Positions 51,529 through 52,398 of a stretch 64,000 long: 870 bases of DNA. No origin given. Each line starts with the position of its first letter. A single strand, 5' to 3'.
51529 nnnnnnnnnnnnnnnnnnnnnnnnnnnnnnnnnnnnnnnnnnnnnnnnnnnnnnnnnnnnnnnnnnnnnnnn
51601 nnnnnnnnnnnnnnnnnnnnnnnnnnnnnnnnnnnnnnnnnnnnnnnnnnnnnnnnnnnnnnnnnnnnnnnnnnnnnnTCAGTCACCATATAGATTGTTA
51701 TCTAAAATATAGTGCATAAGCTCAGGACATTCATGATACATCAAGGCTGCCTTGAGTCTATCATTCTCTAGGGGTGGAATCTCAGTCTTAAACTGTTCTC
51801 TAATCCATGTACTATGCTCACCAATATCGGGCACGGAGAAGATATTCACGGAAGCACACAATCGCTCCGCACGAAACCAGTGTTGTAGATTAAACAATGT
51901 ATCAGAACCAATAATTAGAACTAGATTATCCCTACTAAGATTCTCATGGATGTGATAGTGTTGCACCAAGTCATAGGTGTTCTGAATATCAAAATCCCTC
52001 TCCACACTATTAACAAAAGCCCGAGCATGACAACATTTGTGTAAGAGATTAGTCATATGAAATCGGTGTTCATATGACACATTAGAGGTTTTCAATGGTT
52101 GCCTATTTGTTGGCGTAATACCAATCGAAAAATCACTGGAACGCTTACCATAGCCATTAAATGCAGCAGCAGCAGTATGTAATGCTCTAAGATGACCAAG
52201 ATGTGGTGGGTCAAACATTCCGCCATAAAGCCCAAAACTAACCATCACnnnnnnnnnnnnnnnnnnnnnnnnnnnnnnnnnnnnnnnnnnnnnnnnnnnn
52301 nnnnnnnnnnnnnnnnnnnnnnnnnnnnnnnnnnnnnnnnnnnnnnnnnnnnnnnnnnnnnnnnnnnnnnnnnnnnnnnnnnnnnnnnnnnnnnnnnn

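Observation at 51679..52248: NadD/NMNAT-like adenylyltransferase (plus distant CoaD-like and NRK-like kinase genes): possible phage NAD+ salvage or replenishment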

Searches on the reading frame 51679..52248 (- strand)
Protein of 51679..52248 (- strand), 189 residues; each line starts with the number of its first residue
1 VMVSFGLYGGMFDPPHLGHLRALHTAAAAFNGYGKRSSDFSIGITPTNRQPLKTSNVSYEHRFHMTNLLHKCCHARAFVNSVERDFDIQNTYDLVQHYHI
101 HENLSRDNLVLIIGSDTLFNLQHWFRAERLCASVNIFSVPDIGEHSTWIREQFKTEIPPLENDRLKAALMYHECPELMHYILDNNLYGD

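Call 4: search_protein_families(library=pfam, proteins=[window:51679-52248:-], max_evalue=0.1)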
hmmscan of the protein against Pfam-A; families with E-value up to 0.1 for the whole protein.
window:51679-52248:- (189 aa): 1 family
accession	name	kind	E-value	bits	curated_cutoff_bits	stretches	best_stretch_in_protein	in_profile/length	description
PF01467.32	CTP_transf_like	-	1.1e-10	42.3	21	1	7-136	1-107/133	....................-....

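Call 5: search_protein_families(library=ncbifam, proteins=[window:51679-52248:-], max_evalue=0.1)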
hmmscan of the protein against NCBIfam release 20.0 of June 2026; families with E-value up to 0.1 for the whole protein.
window:51679-52248:- (189 aa): 14 families
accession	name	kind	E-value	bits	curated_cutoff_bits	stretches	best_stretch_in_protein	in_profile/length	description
TIGR00482.1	TIGR00482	equivalog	5.6e-17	62.4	112.45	1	7-138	1-125/194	nicotinate (nicotinamide) nucleotide adenylyltransferase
NF005519.0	PRK07152.1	equivalog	3.1e-14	52.7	315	1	6-139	4-130/361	nicotinate-nucleotide adenylyltransferase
NF000840.1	PRK00071.1-3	equivalog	3.5e-11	43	150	1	3-162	6-160/201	nicotinate-nucleotide adenylyltransferase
NF000839.0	PRK00071.1-1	equivalog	3.8e-10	40.1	187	1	6-136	9-132/219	nicotinate-nucleotide adenylyltransferase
NF000843.0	PRK00071.2-2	equivalog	4e-10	39.6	240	1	3-136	12-136/212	nicotinate-nucleotide adenylyltransferase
NF000842.0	PRK00071.2-1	equivalog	4.3e-10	39.5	167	1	5-141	4-126/191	nicotinate-nucleotide adenylyltransferase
NF000845.0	PRK00071.2-4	equivalog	2.3e-09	36.9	210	1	4-137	9-133/197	nicotinate-nucleotide adenylyltransferase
TIGR00125.1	cyt_tran_rel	domain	9.1e-09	35.4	27.7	1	6-69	2-59/65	adenylyltransferase/cytidyltransferase family protein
NF000841.0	PRK00071.1-4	equivalog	6.4e-08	32.6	197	1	4-140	8-137/194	nicotinate-nucleotide adenylyltransferase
NF006479.0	PRK08887.1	equivalog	1.5e-07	31.4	164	1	5-156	4-149/174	nicotinate-nicotinamide nucleotide adenylyltransferase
NF005410.0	PRK06973.1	equivalog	6.5e-07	28.9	214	1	5-135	24-150/243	nicotinate-nucleotide adenylyltransferase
NF000846.0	PRK00071.2-5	equivalog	1.2e-05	24.9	329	1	5-137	21-144/210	nicotinate-nucleotide adenylyltransferase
TIGR01510.1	coaD_prev_kdtB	equivalog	0.0019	18.3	103.3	1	6-31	2-27/155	pantetheine-phosphate adenylyltransferase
NF001985.0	PRK00777.1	subfamily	0.037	14.1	104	1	9-56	10-51/157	pantetheine-phosphate adenylyltransferase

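Call 6: search_protein_families(library=phrogs, proteins=[window:51679-52248:-], max_evalue=0.01)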
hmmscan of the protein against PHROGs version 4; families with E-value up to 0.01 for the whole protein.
window:51679-52248:- (189 aa): 0 families

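Call 8: search_dna_similar(query=window:51679-52248:-, collection=phages, mode=protein, max_rows=30)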
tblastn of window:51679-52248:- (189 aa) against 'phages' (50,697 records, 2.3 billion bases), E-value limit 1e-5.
No match.

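Call 13: find_homologous_proteins(query=window:51679-52248:-, max_evalue=0.001)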
Query window:51679-52248:- (189 aa): 2 proteins with E <= 0.001 among 77 candidates.
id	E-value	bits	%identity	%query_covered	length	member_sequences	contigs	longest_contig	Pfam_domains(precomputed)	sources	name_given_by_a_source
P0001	1.1e-127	441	100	99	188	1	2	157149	PF01467.33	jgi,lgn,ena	-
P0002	1.1e-5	43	33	72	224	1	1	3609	PF01467.33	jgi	jgi:nicotinate-nucleotide adenylyltransferase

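Call 15: find_encoding_contigs(protein=P0001, flank=10000, max_places=4)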
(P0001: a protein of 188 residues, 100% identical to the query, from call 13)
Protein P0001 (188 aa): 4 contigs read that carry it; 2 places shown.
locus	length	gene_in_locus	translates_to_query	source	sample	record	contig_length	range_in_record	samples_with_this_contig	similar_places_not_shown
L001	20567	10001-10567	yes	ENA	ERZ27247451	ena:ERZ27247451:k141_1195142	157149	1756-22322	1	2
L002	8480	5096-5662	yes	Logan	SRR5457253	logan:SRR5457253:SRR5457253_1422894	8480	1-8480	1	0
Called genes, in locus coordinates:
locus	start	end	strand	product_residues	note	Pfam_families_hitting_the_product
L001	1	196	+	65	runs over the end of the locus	-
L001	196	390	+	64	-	-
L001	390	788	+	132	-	-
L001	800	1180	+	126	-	-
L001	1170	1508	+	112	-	-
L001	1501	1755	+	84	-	-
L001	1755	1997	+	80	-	-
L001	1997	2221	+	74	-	-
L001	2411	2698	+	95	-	-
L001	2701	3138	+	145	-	-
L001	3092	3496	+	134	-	-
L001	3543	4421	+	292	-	-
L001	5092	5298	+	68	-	-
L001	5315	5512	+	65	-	-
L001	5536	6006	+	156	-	-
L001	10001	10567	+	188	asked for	PF01467:CTP_transf_like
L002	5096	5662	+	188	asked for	PF01467:CTP_transf_like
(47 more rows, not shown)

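Call 16: search_solved_structures(query=window:51679-52248:-, max_evalue=0.01, show_alignments=3)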
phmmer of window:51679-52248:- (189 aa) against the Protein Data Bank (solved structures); distinct sequences matched with E-value up to 0.01: 12.
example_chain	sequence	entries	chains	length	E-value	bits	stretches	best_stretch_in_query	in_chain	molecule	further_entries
1kam_A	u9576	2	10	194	1.7e-08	37.8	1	5-145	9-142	NICOTINATE-NUCLEOTIDE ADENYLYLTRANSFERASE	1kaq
1yul_A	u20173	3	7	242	5.8e-05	26.3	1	5-136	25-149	Probable nicotinate-nucleotide adenylyltransferase | 'Probable nicotinate-nucleotide adenylyltransferase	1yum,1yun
3hfj_A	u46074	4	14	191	0.0011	22.1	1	3-138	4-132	Nicotinate (Nicotinamide) nucleotide adenylyltransferase | nicotinate-nucleotide adenylyltransferase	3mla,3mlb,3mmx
2qtr_A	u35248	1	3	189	0.0014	21.8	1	4-139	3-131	Probable nicotinate-nucleotide adenylyltransferase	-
3dv2_A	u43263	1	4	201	0.0016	21.7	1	4-138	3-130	Nicotinate (Nicotinamide) nucleotide adenylyltransferase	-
1k4k_A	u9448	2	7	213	0.0018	21.5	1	6-135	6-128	Nicotinic acid mononucleotide adenylyltransferase | NaMN adenylyltransferase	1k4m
2qtm_A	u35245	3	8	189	0.002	21.3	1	4-137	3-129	Nicotinate (Nicotinamide) nucleotide adenylyltransferase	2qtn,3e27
8aih_A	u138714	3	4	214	0.0025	21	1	5-143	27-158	Probable nicotinate-nucleotide adenylyltransferase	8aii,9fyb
2h29_A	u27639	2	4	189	0.0029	20.8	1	5-136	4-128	Probable nicotinate-nucleotide adenylyltransferase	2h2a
4s1o_A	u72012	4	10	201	0.0037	20.4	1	5-135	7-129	Probable nicotinate-nucleotide adenylyltransferase | Nicotinate-nucleotide adenylyltransferase | nicotinate mononucleotide adenylyltransferase NadD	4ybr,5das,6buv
4x0e_A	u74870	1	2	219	0.0054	19.9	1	5-135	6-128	Probable nicotinate-nucleotide adenylyltransferase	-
6kh2_A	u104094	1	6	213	0.0099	19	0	6-130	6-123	Probable nicotinate-nucleotide adenylyltransferase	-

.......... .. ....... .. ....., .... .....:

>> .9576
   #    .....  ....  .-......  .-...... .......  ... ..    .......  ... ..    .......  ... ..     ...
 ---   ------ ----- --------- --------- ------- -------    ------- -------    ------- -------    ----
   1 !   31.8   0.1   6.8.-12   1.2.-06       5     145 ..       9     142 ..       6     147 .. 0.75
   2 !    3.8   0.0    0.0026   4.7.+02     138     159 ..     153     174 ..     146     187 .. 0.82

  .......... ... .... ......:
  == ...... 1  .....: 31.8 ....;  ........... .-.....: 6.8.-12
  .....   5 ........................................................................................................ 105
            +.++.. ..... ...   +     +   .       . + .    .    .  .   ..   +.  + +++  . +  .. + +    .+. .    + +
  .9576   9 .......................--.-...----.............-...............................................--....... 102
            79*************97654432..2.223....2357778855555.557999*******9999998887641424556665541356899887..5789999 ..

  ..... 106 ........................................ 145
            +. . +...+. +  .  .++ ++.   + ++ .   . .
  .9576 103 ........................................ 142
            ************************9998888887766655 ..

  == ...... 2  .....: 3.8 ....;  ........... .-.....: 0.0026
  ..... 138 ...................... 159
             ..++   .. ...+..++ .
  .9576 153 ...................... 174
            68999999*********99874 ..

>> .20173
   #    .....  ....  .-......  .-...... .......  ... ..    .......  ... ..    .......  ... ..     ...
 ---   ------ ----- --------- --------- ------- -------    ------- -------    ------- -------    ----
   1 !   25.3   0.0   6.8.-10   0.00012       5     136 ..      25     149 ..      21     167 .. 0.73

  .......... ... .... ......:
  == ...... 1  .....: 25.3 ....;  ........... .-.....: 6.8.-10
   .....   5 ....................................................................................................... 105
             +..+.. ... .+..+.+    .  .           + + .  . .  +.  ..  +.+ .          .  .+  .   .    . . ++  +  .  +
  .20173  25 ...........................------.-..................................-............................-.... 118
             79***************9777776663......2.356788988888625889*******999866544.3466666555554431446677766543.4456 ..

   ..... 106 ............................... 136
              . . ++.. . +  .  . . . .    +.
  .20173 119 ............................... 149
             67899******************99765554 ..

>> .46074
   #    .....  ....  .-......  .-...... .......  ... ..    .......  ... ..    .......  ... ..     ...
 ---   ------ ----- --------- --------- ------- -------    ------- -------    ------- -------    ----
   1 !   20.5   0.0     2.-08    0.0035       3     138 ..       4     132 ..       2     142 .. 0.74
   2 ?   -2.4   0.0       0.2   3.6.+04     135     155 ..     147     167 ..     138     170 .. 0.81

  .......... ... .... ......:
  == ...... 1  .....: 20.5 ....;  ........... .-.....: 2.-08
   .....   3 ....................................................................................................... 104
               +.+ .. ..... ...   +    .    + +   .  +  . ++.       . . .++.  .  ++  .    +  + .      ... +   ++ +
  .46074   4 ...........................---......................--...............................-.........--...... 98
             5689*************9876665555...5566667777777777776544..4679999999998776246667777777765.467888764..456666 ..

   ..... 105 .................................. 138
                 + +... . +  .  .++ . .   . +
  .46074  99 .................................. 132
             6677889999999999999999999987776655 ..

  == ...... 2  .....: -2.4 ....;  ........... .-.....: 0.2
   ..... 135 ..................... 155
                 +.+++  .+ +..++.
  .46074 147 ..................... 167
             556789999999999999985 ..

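Call 29: search_protein_representatives(protein=window:51679-52248:-)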
Query: 189 residues. Proteins with E-value up to 0.001 (for the whole library): 1090; up to 1e-10: 2; up to 1e-30: 1. The best 150 are listed.
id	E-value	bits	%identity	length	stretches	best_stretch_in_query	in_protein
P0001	3.6e-128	441.3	100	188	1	2-189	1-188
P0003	8.3e-14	68.3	35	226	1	6-131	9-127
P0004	1.3e-10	57.8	33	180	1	5-189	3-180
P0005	2.1e-10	57.1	34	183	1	5-162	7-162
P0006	1.8e-09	54.1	32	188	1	4-143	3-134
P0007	1.8e-09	54.1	31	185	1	6-159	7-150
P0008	2.1e-09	53.9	32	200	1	4-140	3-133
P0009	2.3e-09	53.8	30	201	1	5-157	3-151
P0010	4.1e-09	52.9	36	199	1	7-146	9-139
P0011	5.7e-09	52.5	38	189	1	5-140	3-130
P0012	6.1e-09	52.4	35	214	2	4-138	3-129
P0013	6.7e-09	52.2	32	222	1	7-131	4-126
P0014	7.7e-09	52.1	27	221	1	8-150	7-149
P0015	9.3e-09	51.8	34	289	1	4-137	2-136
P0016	9.8e-09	51.7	36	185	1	4-151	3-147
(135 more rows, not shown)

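Call 32: search_protein_families(library=ncbifam, alignment_id=A1, max_evalue=0.00001)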
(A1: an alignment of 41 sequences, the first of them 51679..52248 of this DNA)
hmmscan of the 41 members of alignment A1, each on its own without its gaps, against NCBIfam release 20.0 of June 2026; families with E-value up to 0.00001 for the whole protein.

A. member 1, window:51679-52248:- (189 aa): 11 families
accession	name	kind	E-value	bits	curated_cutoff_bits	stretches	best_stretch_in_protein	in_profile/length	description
TIGR00482.1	TIGR00482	equivalog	5.6e-17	62.4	112.45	1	7-138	1-125/194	nicotinate (nicotinamide) nucleotide adenylyltransferase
NF005519.0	PRK07152.1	equivalog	3.1e-14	52.7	315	1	6-139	4-130/361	nicotinate-nucleotide adenylyltransferase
NF000840.1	PRK00071.1-3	equivalog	3.5e-11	43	150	1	3-162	6-160/201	nicotinate-nucleotide adenylyltransferase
NF000839.0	PRK00071.1-1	equivalog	3.8e-10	40.1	187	1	6-136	9-132/219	nicotinate-nucleotide adenylyltransferase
NF000843.0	PRK00071.2-2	equivalog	4e-10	39.6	240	1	3-136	12-136/212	nicotinate-nucleotide adenylyltransferase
NF000842.0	PRK00071.2-1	equivalog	4.3e-10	39.5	167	1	5-141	4-126/191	nicotinate-nucleotide adenylyltransferase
NF000845.0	PRK00071.2-4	equivalog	2.3e-09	36.9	210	1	4-137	9-133/197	nicotinate-nucleotide adenylyltransferase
TIGR00125.1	cyt_tran_rel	domain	9.1e-09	35.4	27.7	1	6-69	2-59/65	adenylyltransferase/cytidyltransferase family protein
NF000841.0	PRK00071.1-4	equivalog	6.4e-08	32.6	197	1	4-140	8-137/194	nicotinate-nucleotide adenylyltransferase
NF006479.0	PRK08887.1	equivalog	1.5e-07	31.4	164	1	5-156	4-149/174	nicotinate-nicotinamide nucleotide adenylyltransferase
NF005410.0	PRK06973.1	equivalog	6.5e-07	28.9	214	1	5-135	24-150/243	nicotinate-nucleotide adenylyltransferase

B. families by the number of members that match (of 41 scanned): 20 families
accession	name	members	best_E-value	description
NF000840.1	PRK00071.1-3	41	2e-64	nicotinate-nucleotide adenylyltransferase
NF000839.0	PRK00071.1-1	41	1.5e-56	nicotinate-nucleotide adenylyltransferase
TIGR00482.1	TIGR00482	41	1.1e-53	nicotinate (nicotinamide) nucleotide adenylyltransferase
NF000841.0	PRK00071.1-4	41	6.5e-49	nicotinate-nucleotide adenylyltransferase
NF005519.0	PRK07152.1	41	2.5e-44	nicotinate-nucleotide adenylyltransferase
NF005410.0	PRK06973.1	41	9.2e-41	nicotinate-nucleotide adenylyltransferase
NF000843.0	PRK00071.2-2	41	2e-29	nicotinate-nucleotide adenylyltransferase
NF006479.0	PRK08887.1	41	5.6e-26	nicotinate-nicotinamide nucleotide adenylyltransferase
NF000842.0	PRK00071.2-1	41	2.3e-25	nicotinate-nucleotide adenylyltransferase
NF000845.0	PRK00071.2-4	41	1.5e-23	nicotinate-nucleotide adenylyltransferase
NF000846.0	PRK00071.2-5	39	6.2e-21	nicotinate-nucleotide adenylyltransferase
TIGR00125.1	cyt_tran_rel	32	7.6e-13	adenylyltransferase/cytidyltransferase family protein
TIGR01510.1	coaD_prev_kdtB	23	1.1e-10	pantetheine-phosphate adenylyltransferase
NF002243.0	PRK01153.1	4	1.8e-09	nicotinamide-nucleotide adenylyltransferase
TIGR01527.1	arch_NMN_Atrans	2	3.4e-07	nicotinamide-nucleotide adenylyltransferase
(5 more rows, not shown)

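Call 38: predict_structure(alignment_id=A1)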
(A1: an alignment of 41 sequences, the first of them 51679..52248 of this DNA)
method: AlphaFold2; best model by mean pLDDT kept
length: 189 residues; sequences in the alignment: 41
mean_pLDDT: 87.9   pTM: 0.84
mean pLDDT of the five models: 87.9, 87.4, 86.2, 85.5, 84.0
residues with pLDDT >= 90: 122; 70-90: 42; 50-70: 24; < 50: 1
segments of 3 or more residues with pLDDT < 50: none
pLDDT, mean of each block of 10 residues (from residue 1): 89 91 92 69 94 87 96 91 97 98 95 96 97 97 77 74 65 82 83
secondary structure, 60 per line:
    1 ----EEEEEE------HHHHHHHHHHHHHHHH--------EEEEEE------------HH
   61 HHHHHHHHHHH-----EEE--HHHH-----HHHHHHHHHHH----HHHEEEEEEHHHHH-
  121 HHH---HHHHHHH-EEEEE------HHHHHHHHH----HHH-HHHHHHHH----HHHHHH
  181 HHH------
elements in order: E5-10 H17-32 E41-46 H59-71 E77-79 H82-85 H91-101 E109-114 H115-119 H127-133 E135-139 H146-154 H163-170 H175-183

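Call 44: fold_search(model_id=the predicted structure, library=pdb)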
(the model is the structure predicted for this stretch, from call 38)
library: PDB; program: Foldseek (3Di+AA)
matches with E <= 10: 691; with E <= 0.001: 84
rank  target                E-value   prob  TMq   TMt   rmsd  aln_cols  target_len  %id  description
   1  8aih                  1.3e-08  1.00  0.70  0.71   3.5       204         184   21  Crystal Structure of Enterococcus faecium Nicotinate Nucleotide Adenylyltransferase at 1.9 Angstroms Resolution (released 2023-08-16)
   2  3e27_B                2.7e-08  1.00  0.74  0.74   3.2       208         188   22  Nicotinic acid mononucleotide (NaMN) adenylyltransferase from Bacillus anthracis: product complex (released 2008-09-09)
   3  3dv2_A                3.3e-08  1.00  0.63  0.64   5.1       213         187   21  Crystal Structure of nicotinic acid mononucleotide adenylyltransferase from Bacillus anthracis (released 2008-11-04)
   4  1kaq_A                3.7e-08  1.00  0.71  0.72   3.7       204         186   24  Structure of Bacillus subtilis Nicotinic Acid Mononucleotide Adenylyl Transferase (released 2002-07-12)
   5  1kaq_E                4.0e-08  1.00  0.65  0.69   4.7       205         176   23  Structure of Bacillus subtilis Nicotinic Acid Mononucleotide Adenylyl Transferase (released 2002-07-12)
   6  3dv2_B                4.2e-08  1.00  0.69  0.69   3.8       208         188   22  Crystal Structure of nicotinic acid mononucleotide adenylyltransferase from Bacillus anthracis (released 2008-11-04)
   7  9fyb_B                4.5e-08  1.00  0.71  0.73   3.2       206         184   20  Structural Insights into the NMN Complex of Nicotinate Nucleotide Adenylyltransferase from Enterococcus faecium via Co (released 2024-07-17)
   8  3mla_B                4.5e-08  1.00  0.66  0.68   4.1       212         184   21  BaNadD in complex with inhibitor 1_02 (released 2010-07-28)
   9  3e27_D                5.5e-08  1.00  0.72  0.73   3.3       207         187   23  Nicotinic acid mononucleotide (NaMN) adenylyltransferase from Bacillus anthracis: product complex (released 2008-09-09)
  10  8aii                  6.2e-08  1.00  0.70  0.73   3.2       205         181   20  High Resolution Crystal Structure of Enterococcus faecium Nicotinate Nucleotide Adenylyltransferase Complexed with Adeni (released 2023-08-16)
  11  3mla_A                6.2e-08  1.00  0.66  0.66   4.6       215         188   20  BaNadD in complex with inhibitor 1_02 (released 2010-07-28)
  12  3e27_A                7.5e-08  1.00  0.73  0.73   3.1       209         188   22  Nicotinic acid mononucleotide (NaMN) adenylyltransferase from Bacillus anthracis: product complex (released 2008-09-09)
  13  2h29_A                7.5e-08  1.00  0.71  0.71   4.8       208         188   20  Crystal structure of Nicotinic acid mononucleotide Adenylyltransferase from Staphylococcus aureus: product bound form  (released 2006-08-08)
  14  3mmx_D                1.0e-07  1.00  0.70  0.72   3.5       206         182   22  Bacillus anthracis NadD (baNadD) in complex with compound 1_02_3 (released 2010-07-28)
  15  6kh2_A                1.1e-07  1.00  0.67  0.60   9.5       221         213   18  Crystal structure of Nicotinic acid mononucleotide adenylyltransferase mutant P22K/Y84V/Y118D/C132L/W176Y from Escheri (released 2020-07-15)
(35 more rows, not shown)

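Call 60: find_related_loci(query=A1, collection=viral_contigs, flank=6000)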
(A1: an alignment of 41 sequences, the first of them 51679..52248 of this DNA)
Query A1 (189 aa) in viral_contigs; peptide patterns used: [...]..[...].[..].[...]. (x = any residue, [..] = any of these).
93 stretches matched a pattern; 53 encode a relative of the query (tblastn E <= 1e-3); 53 distinct loci.
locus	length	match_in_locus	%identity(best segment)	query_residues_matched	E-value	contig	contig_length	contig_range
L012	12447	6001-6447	32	2-155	1e-17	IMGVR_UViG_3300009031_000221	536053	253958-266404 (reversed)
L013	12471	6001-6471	27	2-169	1e-14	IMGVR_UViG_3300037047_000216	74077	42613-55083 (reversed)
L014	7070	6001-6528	24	2-188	3e-12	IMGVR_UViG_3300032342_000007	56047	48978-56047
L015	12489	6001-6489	27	2-158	5e-11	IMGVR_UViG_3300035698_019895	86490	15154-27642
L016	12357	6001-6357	28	7-130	4e-10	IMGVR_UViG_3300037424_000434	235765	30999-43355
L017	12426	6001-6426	30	2-148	5e-10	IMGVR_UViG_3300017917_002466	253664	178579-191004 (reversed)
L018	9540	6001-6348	28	7-131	2e-9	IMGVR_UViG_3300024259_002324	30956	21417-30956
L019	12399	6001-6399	28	1-139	2e-9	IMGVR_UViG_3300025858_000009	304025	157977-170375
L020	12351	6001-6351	27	6-133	2e-9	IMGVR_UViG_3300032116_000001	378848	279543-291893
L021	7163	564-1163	25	3-188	2e-9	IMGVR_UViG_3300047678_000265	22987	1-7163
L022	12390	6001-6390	28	5-143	3e-9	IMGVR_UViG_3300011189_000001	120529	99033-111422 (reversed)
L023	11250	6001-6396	26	5-144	4e-9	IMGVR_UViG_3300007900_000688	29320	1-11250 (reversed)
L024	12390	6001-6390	30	5-143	4e-9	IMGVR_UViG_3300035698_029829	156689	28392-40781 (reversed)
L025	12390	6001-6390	28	5-143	3e-9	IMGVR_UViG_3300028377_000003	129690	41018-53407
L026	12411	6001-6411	29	3-146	4e-9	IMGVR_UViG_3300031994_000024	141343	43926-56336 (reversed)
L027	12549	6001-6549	25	2-187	7e-9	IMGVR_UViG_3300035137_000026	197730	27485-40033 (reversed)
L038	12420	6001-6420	26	1-146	2e-6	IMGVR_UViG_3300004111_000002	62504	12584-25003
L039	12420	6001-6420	26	1-146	2e-6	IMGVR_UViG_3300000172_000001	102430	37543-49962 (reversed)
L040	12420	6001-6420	26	1-146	2e-6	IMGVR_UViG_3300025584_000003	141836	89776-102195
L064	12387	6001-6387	24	3-130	5e-4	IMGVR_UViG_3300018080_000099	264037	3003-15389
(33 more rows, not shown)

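Call 74: find_encoding_contigs(protein=P0003, flank=6000, max_places=2)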
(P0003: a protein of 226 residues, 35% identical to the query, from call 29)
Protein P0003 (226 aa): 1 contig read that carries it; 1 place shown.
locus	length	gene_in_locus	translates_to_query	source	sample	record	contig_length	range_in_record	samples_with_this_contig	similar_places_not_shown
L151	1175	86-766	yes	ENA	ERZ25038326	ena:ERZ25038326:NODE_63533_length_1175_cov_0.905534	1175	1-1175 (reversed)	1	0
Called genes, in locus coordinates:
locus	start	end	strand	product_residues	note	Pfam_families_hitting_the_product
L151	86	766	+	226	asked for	PF01467:CTP_transf_like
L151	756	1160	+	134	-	PF02410:RsfS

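Call 75: find_encoding_contigs(protein=P0004, flank=6000, max_places=2)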
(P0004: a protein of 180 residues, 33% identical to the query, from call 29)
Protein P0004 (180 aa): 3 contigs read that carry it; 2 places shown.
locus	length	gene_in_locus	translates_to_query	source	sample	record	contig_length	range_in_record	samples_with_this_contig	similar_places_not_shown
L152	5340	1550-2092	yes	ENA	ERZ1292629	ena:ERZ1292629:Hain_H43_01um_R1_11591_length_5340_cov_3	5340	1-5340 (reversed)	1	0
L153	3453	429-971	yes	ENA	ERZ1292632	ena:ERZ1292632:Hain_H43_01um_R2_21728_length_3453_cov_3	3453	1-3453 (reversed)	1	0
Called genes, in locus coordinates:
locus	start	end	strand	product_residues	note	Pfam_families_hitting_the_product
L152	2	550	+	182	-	?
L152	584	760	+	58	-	-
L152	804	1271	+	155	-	PF01981:PTH2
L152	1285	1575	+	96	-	-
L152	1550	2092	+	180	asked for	PF01467:CTP_transf_like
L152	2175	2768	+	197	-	-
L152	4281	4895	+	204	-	-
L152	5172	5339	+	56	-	?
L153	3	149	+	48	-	?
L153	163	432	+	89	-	-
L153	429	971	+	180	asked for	PF01467:CTP_transf_like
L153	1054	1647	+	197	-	-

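Call 84: search_protein_families(library=padloc, proteins=[window:51679-52248:-], max_evalue=0.001)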
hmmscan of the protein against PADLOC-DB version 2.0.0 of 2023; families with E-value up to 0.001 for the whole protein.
window:51679-52248:- (189 aa): 0 families
